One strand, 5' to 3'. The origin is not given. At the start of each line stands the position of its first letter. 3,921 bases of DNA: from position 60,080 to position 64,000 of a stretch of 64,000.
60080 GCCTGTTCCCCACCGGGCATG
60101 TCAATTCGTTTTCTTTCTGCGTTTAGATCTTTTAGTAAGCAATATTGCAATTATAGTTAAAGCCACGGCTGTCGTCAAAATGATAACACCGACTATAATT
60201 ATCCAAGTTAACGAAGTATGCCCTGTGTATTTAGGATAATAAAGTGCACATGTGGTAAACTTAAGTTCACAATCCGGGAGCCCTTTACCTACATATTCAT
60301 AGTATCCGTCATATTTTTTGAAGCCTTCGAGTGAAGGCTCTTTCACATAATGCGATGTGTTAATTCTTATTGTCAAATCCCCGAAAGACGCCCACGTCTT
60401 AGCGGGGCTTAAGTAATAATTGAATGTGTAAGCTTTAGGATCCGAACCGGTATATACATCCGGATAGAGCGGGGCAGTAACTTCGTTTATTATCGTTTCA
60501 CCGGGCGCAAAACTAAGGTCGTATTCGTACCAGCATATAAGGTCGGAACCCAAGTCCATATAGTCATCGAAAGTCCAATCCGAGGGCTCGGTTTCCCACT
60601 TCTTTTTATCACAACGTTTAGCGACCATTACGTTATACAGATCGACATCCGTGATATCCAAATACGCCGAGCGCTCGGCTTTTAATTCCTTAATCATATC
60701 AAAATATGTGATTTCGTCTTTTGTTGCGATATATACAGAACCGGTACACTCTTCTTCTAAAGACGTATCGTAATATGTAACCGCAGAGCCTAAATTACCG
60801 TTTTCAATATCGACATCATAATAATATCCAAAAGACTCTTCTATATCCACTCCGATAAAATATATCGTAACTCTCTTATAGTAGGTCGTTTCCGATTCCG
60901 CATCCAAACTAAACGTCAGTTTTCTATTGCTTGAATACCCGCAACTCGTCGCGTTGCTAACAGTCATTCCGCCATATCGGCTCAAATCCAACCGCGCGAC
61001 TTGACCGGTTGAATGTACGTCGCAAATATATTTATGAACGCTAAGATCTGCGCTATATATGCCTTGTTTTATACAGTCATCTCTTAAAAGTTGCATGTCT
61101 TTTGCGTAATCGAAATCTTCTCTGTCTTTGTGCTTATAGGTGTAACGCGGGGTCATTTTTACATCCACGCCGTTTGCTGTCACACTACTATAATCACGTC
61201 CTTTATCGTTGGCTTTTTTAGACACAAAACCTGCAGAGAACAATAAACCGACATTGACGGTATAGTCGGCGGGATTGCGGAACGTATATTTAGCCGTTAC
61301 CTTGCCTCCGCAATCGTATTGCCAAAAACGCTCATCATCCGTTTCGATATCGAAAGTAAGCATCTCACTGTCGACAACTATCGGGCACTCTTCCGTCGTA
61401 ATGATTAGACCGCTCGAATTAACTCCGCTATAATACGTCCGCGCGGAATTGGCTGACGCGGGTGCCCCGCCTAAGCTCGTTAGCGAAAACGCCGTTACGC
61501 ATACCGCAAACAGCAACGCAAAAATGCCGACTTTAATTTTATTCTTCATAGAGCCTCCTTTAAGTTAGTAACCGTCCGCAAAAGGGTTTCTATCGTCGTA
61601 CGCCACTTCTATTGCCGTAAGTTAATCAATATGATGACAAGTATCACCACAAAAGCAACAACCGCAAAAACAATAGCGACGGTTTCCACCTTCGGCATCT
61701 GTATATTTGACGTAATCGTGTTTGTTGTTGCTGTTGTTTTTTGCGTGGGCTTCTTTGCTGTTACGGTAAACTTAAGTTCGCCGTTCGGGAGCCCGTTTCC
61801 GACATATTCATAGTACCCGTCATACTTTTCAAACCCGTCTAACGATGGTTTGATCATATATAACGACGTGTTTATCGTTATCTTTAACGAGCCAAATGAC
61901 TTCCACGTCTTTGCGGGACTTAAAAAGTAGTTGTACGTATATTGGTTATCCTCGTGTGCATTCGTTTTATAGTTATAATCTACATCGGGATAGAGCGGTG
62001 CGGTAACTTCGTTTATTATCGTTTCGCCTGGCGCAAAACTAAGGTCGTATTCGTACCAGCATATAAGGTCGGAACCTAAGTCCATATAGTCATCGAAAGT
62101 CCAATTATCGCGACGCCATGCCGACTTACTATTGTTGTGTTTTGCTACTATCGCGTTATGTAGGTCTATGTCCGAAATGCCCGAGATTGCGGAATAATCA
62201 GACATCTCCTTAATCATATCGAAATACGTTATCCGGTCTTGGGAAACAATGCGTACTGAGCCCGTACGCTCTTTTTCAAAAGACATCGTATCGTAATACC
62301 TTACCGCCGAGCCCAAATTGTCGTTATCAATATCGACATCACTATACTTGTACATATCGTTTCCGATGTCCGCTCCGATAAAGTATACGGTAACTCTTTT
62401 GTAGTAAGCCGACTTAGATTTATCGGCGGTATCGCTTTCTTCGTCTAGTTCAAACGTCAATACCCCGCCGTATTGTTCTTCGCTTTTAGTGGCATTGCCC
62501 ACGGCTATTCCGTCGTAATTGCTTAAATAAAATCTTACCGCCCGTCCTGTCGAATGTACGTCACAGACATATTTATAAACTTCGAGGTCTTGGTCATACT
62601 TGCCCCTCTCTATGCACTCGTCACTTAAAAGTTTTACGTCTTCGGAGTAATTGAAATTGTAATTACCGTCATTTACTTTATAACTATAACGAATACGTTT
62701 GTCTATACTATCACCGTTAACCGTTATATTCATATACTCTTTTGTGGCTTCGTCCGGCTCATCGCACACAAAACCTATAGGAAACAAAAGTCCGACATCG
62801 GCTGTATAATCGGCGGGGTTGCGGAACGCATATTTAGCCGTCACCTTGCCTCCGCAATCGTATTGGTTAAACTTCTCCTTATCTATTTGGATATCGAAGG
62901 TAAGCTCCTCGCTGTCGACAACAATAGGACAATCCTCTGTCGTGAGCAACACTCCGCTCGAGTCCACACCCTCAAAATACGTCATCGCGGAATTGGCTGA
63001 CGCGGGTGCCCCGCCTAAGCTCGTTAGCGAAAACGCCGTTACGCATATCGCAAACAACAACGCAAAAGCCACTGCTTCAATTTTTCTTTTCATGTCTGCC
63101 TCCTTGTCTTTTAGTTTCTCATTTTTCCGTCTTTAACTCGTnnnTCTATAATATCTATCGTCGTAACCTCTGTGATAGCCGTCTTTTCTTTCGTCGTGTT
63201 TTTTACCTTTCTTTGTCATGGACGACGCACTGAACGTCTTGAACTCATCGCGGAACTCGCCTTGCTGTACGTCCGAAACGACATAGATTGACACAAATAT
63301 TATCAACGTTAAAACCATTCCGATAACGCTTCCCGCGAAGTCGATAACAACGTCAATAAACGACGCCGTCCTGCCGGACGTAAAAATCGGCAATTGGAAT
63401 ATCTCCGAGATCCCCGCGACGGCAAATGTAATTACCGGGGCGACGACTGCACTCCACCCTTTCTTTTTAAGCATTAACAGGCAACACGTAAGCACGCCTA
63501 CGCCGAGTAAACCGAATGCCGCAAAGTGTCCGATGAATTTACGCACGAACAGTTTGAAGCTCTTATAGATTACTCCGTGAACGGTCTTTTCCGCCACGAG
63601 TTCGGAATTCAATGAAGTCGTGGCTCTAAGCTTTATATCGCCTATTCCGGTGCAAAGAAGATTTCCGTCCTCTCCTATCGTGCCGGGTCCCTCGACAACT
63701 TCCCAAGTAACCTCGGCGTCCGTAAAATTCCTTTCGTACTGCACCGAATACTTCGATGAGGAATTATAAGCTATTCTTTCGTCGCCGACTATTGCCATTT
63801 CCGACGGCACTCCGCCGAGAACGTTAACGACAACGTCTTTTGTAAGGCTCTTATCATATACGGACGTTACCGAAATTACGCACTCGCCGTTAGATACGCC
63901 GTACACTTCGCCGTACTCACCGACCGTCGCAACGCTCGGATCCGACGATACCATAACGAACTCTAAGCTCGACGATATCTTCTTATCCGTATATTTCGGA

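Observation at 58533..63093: Three tandem paralogs of an uncharacterised type I membrane protein with mosaic blocks of nucleotide identity (gene conversion)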

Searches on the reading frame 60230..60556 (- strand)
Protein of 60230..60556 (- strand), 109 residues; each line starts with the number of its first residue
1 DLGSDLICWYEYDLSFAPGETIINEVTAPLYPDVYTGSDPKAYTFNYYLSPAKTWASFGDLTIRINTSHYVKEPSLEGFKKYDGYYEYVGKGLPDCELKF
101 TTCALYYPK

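Call 82: predict_structure(alignment_id=A5)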
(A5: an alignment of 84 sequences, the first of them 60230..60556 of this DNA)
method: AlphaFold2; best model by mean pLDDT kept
length: 109 residues; sequences in the alignment: 84
mean_pLDDT: 86.2   pTM: 0.75
mean pLDDT of the five models: 86.2, 84.1, 81.0, 79.3, 72.0
residues with pLDDT >= 90: 47; 70-90: 55; 50-70: 5; < 50: 2
segments of 3 or more residues with pLDDT < 50: none
pLDDT, mean of each block of 10 residues (from residue 1): 63 82 84 89 88 79 94 95 96 89 90
secondary structure, 60 per line:
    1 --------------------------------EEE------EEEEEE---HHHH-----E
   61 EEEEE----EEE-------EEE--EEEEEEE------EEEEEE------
elements in order: E33-35 E42-47 H51-54 E60-65 E70-72 E80-82 E85-91 E98-103

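Call 84: fold_search(model_id=the predicted structure, library=pdb)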
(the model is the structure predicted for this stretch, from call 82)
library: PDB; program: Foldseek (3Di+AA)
matches with E <= 10: 241; with E <= 0.001: 0
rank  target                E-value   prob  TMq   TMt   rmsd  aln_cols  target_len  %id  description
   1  8uu9_V                4.3e-01  0.08  0.18  0.21  15.6        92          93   17  Cryo-EM structure of the ratcheted Listeria innocua 70S ribosome (head-swiveled) in complex with HflXr and pe/E-tRNA ( (released 2024-02-28)
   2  6jow_A                5.1e-01  0.28  0.23  0.05   5.5        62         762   19  Exo-beta-D-glucosaminidase from Pyrococcus furiosus (released 2020-03-25)
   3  8oug                  5.7e-01  0.28  0.24  0.05   5.3        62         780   14  Exo-beta-d-glucosaminidase from Pyrococcus chitonophagus (released 2024-05-01)
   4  6tvk                  9.1e-01  0.12  0.24  0.06   7.1        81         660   15  Alpha-L-fucosidase isoenzyme 2 from Paenibacillus thiaminolyticus (released 2021-07-21)
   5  1f42_A                9.1e-01  0.06  0.15  0.08  13.8        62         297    8  THE P40 DOMAIN OF HUMAN INTERLEUKIN-12 (released 2001-06-13)
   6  2rtt_MODEL_1_A        1.2e+00  0.13  0.26  0.27   6.7        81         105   10  Solution structure of the chitin-binding domain of Chi18aC from Streptomyces coelicolor (released 2014-08-27)
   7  4kf5_C                1.2e+00  0.03  0.14  0.07  25.0        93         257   19  Crystal Structure of Split GFP complexed with engineered sfCherry with an insertion of GFP fragment (released 2013-12-18)
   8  5dhd                  1.3e+00  0.28  0.37  0.40   5.5        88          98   11  Crystal structure of ChBD2 from Thermococcus kodakarensis KOD1 (released 2016-02-10)
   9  4qpe                  1.4e+00  0.25  0.36  0.06   4.8        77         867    9  Crystal structure of Aminopeptidase N in complex with N-cyclohexyl-1,2-diaminoethylphosphonic acid (released 2014-09-24)
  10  1bhg_A                1.4e+00  0.23  0.35  0.08   4.7        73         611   16  HUMAN BETA-GLUCURONIDASE AT 2.6 A RESOLUTION (released 1997-09-17)
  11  5dhe_A                1.4e+00  0.14  0.32  0.34   4.9        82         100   13  Crystal structure of ChBD3 from Thermococcus kodakarensis KOD1 (released 2016-02-10)
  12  3ciq_H                1.4e+00  0.04  0.19  0.21  16.9       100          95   10  A regulatable switch mediates self-association in an immunoglobulin fold (released 2008-09-02)
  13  4zxb_E                1.4e+00  0.02  0.12  0.03  17.7        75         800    9  Structure of the human insulin receptor ectodomain, IRDeltabeta construct, in complex with four Fab molecules (released 2016-02-24)
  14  9i5x_W                1.6e+00  0.02  0.12  0.14  13.2        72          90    8  Porphyromonas gingivalis 70S ribosome (W83 Strain) (released 2025-08-20)
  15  1xbd_MODEL_1_A        1.7e+00  0.33  0.42  0.51   5.4        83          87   10  INTERNAL XYLAN BINDING DOMAIN FROM CELLULOMONAS FIMI XYLANASE D, NMR, 5 STRUCTURES (released 1999-07-21)
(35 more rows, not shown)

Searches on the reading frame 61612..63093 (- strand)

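Call 6: search_protein_families(library=pfam, proteins=[window:61612-63093:-], max_evalue=1)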
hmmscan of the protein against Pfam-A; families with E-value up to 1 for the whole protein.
window:61612-63093:- (494 aa): 2 families
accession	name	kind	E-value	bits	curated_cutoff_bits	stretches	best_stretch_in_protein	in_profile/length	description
PF02009.21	RIFIN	-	0.11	12.8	32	1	444-493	259-308/327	Rifin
PF23711.1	DUF7156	-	0.12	12.9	27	1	469-491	23-45/53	Family of unknown function (DUF7156)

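Call 8: search_protein_families(library=ncbifam, proteins=[window:61612-63093:-], max_evalue=0.1)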
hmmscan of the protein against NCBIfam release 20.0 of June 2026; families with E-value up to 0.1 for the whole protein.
window:61612-63093:- (494 aa): 0 families

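Call 41: search_protein_families(library=padloc, proteins=[window:61612-63093:-], max_evalue=0.01)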
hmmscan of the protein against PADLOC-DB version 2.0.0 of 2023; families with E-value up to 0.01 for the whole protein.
window:61612-63093:- (494 aa): 0 families

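Call 79: search_protein_families(library=phrogs, proteins=[window:61612-63093:-], max_evalue=0.001)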
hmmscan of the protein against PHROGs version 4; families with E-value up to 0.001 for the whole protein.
window:61612-63093:- (494 aa): 0 families

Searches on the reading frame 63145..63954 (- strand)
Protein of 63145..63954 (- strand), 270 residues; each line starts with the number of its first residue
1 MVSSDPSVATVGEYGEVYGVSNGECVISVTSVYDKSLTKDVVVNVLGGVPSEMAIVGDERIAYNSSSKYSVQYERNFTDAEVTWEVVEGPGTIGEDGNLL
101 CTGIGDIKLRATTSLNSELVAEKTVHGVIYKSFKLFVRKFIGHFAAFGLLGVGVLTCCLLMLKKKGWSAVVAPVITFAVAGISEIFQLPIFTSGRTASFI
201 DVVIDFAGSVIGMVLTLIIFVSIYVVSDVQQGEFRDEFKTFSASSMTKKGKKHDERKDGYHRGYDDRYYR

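Call 6: search_protein_families(library=pfam, proteins=[window:63145-63954:-], max_evalue=1)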
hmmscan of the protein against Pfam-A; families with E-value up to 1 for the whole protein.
window:63145-63954:- (270 aa): 2 families
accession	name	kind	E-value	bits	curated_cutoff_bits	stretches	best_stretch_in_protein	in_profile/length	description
PF04892.17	VanZ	-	2.7e-08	34.9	30.1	1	118-219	35-125/126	VanZ like family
PF02368.24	Big_2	-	0.0044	17.4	22.8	1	3-32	40-69/79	Bacterial Ig-like domain (group 2)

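Call 8: search_protein_families(library=ncbifam, proteins=[window:63145-63954:-], max_evalue=0.1)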
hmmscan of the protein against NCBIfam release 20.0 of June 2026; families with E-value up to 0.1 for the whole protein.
window:63145-63954:- (270 aa): 1 family
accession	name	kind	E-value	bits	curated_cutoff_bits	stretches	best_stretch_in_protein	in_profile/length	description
NF037970.1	vanZ_1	subfamily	1.5e-11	44.9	20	1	125-208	30-108/109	VanZ family protein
